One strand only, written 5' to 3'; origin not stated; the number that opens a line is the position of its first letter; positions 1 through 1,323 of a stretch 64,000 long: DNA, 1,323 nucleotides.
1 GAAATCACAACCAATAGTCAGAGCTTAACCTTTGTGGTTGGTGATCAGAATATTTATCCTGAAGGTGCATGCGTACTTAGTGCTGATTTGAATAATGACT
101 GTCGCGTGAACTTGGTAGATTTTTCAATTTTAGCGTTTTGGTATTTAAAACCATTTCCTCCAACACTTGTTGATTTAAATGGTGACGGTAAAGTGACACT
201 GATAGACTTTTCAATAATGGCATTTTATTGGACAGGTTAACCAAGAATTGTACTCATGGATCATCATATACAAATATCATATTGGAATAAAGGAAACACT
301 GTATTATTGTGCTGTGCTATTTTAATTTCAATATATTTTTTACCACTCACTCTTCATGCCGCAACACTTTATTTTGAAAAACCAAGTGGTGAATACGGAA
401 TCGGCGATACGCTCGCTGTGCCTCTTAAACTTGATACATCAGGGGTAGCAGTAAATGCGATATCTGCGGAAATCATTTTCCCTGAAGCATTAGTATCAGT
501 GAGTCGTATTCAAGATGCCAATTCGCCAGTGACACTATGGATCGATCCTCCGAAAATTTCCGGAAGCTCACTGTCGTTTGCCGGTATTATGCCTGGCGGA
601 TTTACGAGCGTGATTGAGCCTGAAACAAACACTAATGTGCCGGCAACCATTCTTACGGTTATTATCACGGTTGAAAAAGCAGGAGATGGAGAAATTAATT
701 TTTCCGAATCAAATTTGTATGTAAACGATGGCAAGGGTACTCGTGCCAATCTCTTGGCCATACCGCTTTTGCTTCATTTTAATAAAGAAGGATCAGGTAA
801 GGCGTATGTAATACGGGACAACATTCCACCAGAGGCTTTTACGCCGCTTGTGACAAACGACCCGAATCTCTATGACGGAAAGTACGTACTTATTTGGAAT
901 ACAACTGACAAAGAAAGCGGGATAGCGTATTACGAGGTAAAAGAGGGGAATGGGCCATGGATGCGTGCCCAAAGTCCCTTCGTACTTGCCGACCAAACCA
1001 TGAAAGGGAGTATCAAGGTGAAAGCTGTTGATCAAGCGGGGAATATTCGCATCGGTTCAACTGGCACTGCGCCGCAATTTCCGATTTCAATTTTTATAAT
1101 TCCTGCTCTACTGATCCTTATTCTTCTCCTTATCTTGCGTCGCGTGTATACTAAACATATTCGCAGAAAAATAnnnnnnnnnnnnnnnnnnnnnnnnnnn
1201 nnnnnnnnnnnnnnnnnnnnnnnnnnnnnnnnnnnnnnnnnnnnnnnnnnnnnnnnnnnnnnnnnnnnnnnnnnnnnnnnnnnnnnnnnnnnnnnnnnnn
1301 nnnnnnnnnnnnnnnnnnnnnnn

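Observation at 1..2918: Dockerin-bearing protein followed by two paralogous cohesin-like surface proteins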

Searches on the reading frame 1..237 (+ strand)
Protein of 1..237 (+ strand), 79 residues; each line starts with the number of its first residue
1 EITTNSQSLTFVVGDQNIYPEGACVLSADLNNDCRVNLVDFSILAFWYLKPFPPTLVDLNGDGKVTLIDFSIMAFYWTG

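Call 4: search_protein_families(library=pfam, proteins=[window:1-237:+], max_evalue=1)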
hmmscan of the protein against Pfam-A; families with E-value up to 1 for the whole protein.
window:1-237:+ (79 aa): 6 families
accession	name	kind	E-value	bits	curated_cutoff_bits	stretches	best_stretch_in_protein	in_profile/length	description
PF00404.24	Dockerin_1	-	5.6e-08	33.3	22.9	2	58-73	3-18/57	Dockerin type I domain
PF00036.39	EF-hand_1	-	0.0042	17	25.4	1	56-70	8-22/29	EF hand domain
PF13517.12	FG-GAP_3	-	0.01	16.8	26.9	0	51-64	43-56/61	FG-GAP-like repeat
PF13202.12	EF-hand_5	-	0.036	14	25.9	1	57-70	8-21/25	EF hand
PF13499.12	EF-hand_7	-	0.1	13.4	30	0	57-72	49-64/67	EF-hand domain pair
PF01839.29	FG-GAP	-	0.28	11.6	22.1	0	56-64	7-15/37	FG-GAP repeat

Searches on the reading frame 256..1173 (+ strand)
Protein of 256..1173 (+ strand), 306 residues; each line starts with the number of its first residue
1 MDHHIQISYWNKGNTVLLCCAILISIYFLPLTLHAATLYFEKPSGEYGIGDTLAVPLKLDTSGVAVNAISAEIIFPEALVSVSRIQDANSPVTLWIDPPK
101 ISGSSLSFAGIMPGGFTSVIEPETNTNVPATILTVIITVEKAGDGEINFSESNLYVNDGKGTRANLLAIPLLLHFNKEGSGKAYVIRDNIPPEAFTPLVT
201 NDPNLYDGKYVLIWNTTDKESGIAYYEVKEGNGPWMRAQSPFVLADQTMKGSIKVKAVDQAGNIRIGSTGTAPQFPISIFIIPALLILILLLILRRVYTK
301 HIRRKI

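Call 4: search_protein_families(library=pfam, proteins=[window:256-1173:+], max_evalue=1)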
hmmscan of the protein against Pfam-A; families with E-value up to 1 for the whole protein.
window:256-1173:+ (306 aa): 0 families

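Call 8: search_solved_structures(query=window:256-1173:+, max_evalue=10, show_alignments=2)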
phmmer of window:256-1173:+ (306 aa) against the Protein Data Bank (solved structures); distinct sequences matched with E-value up to 10: 1.
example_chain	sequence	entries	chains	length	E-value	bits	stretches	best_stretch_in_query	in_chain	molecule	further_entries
9qsb_A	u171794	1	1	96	1.1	11.7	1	111-154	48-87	Asr1131 protein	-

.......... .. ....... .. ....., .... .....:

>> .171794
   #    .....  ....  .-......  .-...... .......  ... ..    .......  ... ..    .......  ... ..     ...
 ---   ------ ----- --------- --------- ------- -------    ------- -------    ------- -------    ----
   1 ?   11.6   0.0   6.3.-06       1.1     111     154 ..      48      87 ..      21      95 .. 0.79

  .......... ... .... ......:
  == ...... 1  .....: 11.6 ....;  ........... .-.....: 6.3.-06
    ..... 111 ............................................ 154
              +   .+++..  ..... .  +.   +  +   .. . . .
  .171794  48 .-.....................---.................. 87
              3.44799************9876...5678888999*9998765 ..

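Call 16: search_protein_families(library=ncbifam, proteins=[window:256-1173:+], max_evalue=1)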
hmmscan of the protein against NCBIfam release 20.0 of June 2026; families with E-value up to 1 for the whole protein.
window:256-1173:+ (306 aa): 2 families
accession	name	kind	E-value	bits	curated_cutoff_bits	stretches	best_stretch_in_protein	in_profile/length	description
NF047446.1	barrel_OmpL47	domain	6.2e-07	29.8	40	1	215-264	10-58/68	OmpL47-type beta-barrel domain-containing protein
NF047441.1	Lepto_OmpL47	equivalog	0.061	12.9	250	1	212-264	77-128/336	multi-beta-barrel domain surface protein OmpL47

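Call 20: find_homologous_proteins(query=window:256-1173:+)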
Query window:256-1173:+ (306 aa): 36 proteins with E <= 0.001 among 5477 candidates.
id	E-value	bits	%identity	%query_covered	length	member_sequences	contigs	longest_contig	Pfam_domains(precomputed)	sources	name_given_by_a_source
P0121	1.9e-200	682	100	100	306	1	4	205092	-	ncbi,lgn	-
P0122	4.0e-85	304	51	90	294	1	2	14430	-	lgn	-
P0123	1.3e-79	286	44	96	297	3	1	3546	-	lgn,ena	-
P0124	3.0e-77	278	42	95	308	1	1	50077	-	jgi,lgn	-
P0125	5.7e-76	274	44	93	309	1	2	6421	-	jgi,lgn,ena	jgi:hypothetical protein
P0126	9.3e-76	273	45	88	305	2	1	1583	-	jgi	-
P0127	2.5e-75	272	46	89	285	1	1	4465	-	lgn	-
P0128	5.2e-70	254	44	90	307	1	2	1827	-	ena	-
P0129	1.4e-69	253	44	88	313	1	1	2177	-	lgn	-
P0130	1.3e-68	249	41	96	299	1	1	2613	-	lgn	-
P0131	1.4e-61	226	39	95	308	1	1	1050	-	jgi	jgi:hypothetical protein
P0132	8.1e-55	204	46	67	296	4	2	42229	-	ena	-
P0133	8.3e-54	201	43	68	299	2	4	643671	-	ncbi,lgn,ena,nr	ncbi:MAG: hypothetical protein R3B64_02345 [Candidatus Paceibacterota bacterium]|nr:hypothetical pro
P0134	9.4e-52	194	35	81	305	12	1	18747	-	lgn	-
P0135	3.4e-49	186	37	92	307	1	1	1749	-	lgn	-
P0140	5.1e-37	146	32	96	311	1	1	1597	PF00963.25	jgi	jgi:hypothetical protein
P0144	1.5e-33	134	34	95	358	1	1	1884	PF00963.25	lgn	-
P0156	1.7e-4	39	25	68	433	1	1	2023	PF00963.25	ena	-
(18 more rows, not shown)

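Call 25: search_protein_families(library=pfam, alignment_id=A2, max_evalue=0.01)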
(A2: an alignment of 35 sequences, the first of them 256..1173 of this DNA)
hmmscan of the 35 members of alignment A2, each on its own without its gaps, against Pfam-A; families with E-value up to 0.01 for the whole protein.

A. member 1, window:256-1173:+ (306 aa): 0 families

B. families by the number of members that match (of 35 scanned): 3 families
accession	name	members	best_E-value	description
PF00963.24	Cohesin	7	4.3e-06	Cohesin domain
PF05349.17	GATA-N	1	0.0072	GATA-type transcription activator, N-terminal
PF11057.13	Cortexin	1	0.0079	Cortexin of kidney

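Call 37: predict_structure(alignment_id=A2)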
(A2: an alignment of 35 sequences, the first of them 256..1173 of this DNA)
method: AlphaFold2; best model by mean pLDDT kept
length: 306 residues; sequences in the alignment: 35
mean_pLDDT: 91.9   pTM: 0.75
mean pLDDT of the five models: 91.9, 90.7, 90.6, 90.1, 89.6
residues with pLDDT >= 90: 246; 70-90: 46; 50-70: 9; < 50: 5
segments of 3 or more residues with pLDDT < 50: none
pLDDT, mean of each block of 10 residues (from residue 1): 51 80 87 89 95 97 96 98 93 94 97 95 96 97 98 96 96 96 87 96 94 93 95 95 93 95 95 79 96 94 76
secondary structure, 60 per line:
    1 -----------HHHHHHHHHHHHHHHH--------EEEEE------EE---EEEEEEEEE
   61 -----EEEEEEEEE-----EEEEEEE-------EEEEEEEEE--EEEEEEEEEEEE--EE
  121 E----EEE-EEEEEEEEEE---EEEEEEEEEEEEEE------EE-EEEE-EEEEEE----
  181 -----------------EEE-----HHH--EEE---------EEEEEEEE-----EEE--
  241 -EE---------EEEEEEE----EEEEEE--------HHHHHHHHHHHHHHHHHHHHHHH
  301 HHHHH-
elements in order: H12-27 E36-40 E52-60 E66-74 E80-86 E94-102 E105-116 E119-121 E126-128 E130-139 E143-156 E166-169 E171-176 E198-200 E211-213 E223-230 E236-238 E253-259 E264-269 H278-305

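Call 85: search_solved_structures(query=A2, max_evalue=10, show_alignments=4)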
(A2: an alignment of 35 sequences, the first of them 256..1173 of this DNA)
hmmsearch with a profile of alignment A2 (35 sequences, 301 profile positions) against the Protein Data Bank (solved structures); distinct sequences matched with E-value up to 10: 5.
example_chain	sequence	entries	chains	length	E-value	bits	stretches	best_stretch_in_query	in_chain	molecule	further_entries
5aoz_A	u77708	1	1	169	3.6e-05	26.1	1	22-81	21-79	PUTATIVE CELLULOSOMAL SCAFFOLDIN PROTEIN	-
5m2o_A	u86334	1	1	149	0.0001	24.7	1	26-81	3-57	Putative cellulosomal scaffoldin protein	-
6bt9_A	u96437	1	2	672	0.0013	21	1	178-259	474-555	Chitinase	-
5m2s_A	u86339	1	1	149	0.0057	18.9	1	25-80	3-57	Putative cellulosomal scaffoldin protein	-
5veb_X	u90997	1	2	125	0.95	11.6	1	197-265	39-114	Cadherin-6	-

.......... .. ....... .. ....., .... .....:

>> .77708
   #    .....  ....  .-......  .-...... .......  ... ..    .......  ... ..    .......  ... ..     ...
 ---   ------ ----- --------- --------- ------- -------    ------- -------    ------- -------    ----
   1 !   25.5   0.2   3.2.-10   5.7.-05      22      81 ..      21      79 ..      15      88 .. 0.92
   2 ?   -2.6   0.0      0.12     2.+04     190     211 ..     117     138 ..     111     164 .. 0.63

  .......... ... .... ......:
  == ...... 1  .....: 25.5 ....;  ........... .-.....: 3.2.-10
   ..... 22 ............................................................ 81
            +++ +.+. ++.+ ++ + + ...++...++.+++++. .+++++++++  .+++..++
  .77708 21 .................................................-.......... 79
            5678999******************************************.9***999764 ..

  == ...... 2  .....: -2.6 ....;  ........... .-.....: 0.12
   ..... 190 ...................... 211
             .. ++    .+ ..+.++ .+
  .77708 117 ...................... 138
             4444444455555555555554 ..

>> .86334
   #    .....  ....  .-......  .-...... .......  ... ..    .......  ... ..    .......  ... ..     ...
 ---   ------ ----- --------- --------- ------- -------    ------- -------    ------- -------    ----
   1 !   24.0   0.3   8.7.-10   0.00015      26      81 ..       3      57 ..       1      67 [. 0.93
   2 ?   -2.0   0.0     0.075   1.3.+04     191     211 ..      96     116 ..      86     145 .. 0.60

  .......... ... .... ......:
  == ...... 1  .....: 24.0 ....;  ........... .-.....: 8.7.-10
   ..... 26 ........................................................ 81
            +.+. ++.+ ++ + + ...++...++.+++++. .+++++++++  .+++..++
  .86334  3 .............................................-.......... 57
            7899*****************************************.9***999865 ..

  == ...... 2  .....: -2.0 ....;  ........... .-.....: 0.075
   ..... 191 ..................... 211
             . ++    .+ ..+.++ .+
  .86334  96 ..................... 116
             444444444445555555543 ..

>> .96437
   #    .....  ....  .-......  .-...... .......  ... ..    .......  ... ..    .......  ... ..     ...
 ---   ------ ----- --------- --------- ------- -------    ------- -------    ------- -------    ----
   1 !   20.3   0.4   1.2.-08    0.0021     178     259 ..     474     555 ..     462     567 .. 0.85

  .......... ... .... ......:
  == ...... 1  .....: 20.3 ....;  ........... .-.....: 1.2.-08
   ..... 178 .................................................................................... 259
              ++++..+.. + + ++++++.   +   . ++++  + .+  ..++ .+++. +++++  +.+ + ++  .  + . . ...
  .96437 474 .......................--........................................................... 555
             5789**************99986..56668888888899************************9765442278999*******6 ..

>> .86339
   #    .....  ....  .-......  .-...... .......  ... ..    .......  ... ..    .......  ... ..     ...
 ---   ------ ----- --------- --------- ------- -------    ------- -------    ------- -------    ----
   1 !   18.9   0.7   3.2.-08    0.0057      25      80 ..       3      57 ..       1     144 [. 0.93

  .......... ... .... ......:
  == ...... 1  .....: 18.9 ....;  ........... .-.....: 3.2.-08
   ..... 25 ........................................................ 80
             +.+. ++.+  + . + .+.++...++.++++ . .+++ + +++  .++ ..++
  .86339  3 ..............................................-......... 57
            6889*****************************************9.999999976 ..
